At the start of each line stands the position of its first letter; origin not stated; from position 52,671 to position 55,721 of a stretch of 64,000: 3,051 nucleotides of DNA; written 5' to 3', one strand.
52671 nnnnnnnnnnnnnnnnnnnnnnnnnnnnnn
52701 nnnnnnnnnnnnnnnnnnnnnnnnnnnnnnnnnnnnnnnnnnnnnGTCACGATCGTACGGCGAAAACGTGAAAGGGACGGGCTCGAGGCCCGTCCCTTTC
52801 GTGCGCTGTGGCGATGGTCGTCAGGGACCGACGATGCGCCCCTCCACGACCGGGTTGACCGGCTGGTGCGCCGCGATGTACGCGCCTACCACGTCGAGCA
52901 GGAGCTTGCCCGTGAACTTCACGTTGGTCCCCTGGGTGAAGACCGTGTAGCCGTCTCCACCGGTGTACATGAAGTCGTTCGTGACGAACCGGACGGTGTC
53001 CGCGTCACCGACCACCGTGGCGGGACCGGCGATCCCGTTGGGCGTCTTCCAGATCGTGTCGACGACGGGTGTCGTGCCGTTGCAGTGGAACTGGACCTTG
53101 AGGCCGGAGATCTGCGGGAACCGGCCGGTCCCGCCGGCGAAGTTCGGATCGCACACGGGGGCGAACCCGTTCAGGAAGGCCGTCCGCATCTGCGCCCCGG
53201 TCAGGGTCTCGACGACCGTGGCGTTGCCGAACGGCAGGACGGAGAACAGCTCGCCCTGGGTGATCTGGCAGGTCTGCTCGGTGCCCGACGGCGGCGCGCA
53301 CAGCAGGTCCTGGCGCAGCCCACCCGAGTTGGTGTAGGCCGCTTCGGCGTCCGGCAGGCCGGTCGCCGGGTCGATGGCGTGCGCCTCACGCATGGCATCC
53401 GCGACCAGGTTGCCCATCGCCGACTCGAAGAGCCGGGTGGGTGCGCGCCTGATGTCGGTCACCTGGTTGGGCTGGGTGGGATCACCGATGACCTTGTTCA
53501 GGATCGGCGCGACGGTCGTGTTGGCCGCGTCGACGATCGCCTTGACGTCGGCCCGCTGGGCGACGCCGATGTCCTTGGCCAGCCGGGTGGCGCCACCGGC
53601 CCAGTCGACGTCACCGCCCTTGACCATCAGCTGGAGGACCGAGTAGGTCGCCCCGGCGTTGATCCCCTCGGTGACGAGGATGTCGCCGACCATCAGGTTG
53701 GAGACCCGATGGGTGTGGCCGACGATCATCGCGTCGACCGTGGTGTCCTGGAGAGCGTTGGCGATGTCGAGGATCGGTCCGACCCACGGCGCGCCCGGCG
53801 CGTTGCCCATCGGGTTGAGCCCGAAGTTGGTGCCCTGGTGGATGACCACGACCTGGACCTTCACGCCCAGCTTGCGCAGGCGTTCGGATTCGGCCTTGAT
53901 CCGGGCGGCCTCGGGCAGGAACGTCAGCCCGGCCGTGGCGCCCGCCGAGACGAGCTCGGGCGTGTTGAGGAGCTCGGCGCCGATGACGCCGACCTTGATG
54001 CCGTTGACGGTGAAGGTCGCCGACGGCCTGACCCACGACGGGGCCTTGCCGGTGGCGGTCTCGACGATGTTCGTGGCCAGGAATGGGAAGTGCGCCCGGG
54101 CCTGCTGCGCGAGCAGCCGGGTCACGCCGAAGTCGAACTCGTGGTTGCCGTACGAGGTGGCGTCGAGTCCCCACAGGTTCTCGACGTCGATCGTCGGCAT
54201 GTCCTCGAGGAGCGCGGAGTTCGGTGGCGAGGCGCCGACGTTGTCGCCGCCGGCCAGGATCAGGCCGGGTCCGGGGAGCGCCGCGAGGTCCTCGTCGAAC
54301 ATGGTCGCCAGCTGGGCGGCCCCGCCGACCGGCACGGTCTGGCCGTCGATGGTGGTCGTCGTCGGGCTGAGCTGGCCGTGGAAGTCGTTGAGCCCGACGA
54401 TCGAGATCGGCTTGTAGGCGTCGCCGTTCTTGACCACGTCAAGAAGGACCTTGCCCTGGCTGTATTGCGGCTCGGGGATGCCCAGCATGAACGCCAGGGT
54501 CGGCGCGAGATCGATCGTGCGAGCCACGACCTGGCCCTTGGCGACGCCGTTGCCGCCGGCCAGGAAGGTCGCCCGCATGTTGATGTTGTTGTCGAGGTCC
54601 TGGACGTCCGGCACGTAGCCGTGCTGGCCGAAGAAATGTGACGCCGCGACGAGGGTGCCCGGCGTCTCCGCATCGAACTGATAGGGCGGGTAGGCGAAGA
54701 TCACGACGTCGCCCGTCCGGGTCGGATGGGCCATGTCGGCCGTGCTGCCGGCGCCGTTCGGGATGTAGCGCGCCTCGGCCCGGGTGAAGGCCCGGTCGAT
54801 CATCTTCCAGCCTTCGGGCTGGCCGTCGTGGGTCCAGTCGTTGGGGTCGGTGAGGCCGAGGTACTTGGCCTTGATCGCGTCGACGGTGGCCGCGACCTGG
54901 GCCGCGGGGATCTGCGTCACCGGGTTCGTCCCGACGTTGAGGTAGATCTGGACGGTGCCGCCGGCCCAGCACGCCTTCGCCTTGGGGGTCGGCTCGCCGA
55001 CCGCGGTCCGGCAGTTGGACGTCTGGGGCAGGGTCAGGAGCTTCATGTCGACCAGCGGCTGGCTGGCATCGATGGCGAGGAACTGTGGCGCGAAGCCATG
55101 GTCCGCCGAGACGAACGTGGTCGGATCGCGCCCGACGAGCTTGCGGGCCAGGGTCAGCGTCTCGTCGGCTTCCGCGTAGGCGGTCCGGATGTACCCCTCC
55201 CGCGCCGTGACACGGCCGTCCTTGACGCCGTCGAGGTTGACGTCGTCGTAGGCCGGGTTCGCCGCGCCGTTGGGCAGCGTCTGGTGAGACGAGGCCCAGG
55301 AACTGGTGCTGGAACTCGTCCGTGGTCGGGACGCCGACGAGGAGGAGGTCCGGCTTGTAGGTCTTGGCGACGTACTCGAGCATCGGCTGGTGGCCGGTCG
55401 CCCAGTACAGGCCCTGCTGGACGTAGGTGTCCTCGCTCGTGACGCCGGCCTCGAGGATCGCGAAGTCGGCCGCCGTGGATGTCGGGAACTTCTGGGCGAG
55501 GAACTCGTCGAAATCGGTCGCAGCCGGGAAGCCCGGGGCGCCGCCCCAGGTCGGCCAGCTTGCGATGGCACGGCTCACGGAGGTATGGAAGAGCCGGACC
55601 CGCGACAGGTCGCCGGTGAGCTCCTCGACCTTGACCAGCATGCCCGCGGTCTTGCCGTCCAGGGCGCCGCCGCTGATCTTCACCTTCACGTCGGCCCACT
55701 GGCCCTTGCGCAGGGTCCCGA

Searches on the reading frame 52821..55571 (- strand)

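Call 73: search_protein_families(library=pfam, proteins=[window:52821-55571:-], max_evalue=0.00001)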
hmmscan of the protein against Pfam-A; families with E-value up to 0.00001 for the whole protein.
window:52821-55571:- (916 aa): 2 families
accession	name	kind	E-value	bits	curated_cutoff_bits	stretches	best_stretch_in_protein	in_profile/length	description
PF02872.23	5_nucleotid_C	-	1.5e-20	74.3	23.6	1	705-879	10-157/158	5'-nucleotidase, C-terminal domain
PF00149.33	Metallophos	-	5.2e-06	27.5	21.5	1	390-622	2-190/191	Calcineurin-like phosphoesterase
